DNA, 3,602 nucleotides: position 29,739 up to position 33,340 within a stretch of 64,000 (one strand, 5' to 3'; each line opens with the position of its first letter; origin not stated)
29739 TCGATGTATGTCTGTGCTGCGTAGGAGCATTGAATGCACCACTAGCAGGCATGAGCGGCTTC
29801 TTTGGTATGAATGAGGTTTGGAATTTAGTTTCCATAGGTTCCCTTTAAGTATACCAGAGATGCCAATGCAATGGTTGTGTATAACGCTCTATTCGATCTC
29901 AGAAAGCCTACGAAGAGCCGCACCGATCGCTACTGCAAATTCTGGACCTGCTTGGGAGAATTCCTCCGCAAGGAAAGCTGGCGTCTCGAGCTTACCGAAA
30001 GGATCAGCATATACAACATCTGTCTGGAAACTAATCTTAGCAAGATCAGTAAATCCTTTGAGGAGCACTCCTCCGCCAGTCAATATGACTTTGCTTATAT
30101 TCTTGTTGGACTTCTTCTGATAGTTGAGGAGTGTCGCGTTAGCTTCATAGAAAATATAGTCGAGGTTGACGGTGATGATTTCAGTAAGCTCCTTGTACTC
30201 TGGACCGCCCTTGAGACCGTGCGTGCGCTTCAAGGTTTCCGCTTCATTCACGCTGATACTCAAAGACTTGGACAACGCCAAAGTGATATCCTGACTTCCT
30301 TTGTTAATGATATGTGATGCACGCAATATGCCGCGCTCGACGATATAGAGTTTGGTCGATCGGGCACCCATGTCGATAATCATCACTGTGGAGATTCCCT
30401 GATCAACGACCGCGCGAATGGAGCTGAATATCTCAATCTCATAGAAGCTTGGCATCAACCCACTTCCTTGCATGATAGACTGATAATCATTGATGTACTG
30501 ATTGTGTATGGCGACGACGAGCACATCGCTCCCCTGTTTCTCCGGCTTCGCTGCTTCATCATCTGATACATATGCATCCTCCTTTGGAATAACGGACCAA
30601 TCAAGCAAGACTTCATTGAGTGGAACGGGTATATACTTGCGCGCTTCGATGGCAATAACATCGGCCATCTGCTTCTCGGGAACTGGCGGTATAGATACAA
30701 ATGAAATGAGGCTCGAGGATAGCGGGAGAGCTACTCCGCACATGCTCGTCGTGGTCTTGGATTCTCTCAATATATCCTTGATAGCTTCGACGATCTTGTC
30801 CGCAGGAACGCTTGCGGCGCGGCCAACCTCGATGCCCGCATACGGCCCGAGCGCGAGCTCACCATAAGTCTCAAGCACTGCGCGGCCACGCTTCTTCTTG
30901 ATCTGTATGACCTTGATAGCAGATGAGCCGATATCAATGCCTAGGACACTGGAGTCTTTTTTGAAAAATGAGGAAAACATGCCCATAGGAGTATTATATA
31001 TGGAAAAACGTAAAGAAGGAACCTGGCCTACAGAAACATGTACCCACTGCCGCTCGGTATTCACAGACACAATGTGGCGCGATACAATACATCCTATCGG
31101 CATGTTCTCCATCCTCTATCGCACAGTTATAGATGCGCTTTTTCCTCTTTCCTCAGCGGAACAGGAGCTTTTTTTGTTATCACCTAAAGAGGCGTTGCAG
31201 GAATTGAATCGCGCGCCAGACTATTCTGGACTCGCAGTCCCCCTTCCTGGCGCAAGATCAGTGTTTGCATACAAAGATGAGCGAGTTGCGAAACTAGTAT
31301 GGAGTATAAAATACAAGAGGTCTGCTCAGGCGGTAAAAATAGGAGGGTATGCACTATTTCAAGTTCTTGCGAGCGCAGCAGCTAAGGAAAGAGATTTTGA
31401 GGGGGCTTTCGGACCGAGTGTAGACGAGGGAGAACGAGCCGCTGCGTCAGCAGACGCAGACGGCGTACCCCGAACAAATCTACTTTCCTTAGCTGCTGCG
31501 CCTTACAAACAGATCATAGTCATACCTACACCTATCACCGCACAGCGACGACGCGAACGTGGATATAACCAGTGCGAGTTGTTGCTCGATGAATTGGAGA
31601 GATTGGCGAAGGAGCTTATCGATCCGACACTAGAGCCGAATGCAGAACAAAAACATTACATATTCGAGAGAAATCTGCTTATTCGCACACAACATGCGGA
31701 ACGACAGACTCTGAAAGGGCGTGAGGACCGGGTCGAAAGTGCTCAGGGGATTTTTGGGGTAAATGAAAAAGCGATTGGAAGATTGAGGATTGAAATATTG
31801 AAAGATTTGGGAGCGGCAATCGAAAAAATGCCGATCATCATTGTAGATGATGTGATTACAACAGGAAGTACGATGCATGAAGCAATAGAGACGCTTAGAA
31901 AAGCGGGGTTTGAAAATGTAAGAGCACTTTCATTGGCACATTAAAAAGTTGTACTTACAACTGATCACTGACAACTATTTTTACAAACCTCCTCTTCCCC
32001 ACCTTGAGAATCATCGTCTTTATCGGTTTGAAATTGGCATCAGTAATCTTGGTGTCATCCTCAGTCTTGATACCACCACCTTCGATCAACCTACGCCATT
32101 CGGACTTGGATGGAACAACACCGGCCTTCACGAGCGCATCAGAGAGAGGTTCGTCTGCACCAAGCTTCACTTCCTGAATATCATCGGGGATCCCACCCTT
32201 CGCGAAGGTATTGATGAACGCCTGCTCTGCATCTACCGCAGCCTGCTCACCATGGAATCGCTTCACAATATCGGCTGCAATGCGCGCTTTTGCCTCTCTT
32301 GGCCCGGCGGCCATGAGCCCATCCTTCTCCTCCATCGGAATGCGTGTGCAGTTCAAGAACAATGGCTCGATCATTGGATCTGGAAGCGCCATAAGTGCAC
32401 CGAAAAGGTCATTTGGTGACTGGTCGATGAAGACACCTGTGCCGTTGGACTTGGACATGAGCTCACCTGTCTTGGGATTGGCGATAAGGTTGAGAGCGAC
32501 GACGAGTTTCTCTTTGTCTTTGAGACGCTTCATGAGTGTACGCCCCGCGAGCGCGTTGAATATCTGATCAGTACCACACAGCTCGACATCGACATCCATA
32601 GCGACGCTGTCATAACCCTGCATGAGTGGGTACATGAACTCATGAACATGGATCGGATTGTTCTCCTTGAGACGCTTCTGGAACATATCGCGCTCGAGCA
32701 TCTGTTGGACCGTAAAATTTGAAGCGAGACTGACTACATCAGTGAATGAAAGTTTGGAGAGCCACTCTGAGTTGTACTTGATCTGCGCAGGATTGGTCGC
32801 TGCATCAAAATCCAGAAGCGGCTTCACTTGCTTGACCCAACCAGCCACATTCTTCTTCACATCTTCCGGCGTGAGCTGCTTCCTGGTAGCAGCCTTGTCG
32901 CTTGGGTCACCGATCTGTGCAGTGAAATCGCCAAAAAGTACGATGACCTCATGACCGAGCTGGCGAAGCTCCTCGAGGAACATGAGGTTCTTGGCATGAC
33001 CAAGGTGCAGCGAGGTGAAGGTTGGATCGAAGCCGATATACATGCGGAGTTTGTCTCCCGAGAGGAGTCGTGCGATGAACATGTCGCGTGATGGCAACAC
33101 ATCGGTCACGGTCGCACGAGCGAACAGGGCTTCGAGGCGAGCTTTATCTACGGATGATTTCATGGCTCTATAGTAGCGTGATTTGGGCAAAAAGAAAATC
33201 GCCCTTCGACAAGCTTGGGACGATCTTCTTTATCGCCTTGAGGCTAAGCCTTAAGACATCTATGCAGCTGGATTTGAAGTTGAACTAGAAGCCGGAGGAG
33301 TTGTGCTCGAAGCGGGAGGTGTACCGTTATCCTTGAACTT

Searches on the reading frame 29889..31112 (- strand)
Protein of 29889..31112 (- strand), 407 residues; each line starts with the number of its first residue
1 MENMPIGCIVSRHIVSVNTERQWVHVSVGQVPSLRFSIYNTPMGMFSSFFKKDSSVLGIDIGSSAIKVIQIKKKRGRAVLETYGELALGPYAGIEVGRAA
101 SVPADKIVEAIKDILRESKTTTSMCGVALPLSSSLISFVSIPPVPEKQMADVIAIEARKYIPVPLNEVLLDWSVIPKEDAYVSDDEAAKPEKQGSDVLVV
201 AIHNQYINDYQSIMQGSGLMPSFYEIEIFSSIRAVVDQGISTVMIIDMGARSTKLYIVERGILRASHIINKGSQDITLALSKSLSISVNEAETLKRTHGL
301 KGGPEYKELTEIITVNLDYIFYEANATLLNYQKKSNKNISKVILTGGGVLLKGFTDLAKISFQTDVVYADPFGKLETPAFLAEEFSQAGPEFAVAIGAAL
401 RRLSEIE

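Call 63: search_protein_families(library=pfam, proteins=[window:29889-31112:-])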
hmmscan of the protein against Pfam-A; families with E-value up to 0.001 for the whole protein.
window:29889-31112:- (407 aa): 2 families
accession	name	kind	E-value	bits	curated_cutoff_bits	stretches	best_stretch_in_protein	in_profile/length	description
PF11104.14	PilM_2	-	1.4e-34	120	27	1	58-402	1-339/340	Type IV pilus assembly protein PilM;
PF14450.12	FtsA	-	1.8e-15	57.9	31.8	1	245-397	2-127/127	Cell division protein FtsA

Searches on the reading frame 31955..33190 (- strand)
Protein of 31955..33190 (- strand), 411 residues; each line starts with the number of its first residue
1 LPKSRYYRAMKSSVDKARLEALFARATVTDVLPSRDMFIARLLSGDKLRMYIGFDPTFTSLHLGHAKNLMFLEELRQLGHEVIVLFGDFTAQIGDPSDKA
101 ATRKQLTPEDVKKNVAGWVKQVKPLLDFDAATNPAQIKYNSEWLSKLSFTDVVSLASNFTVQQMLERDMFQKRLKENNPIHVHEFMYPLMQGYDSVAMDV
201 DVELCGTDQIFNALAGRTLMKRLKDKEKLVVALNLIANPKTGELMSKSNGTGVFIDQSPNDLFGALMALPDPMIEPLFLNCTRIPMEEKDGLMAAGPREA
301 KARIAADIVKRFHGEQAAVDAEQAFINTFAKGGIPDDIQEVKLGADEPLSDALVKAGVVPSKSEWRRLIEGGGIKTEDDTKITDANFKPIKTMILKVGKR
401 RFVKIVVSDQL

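Call 63: search_protein_families(library=pfam, proteins=[window:31955-33190:-])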
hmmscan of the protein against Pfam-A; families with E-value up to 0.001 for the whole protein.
window:31955-33190:- (411 aa): 2 families
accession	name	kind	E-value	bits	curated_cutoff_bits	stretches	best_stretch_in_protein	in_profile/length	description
PF00579.31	tRNA-synt_1b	-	1e-57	196.2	21.1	1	46-329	4-291/292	tRNA synthetases class I (W and Y)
PF22421.1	SYY_C-terminal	-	0.00023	21.4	27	1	336-388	7-59/83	Tyrosine--tRNA ligase SYY-like C-terminal domain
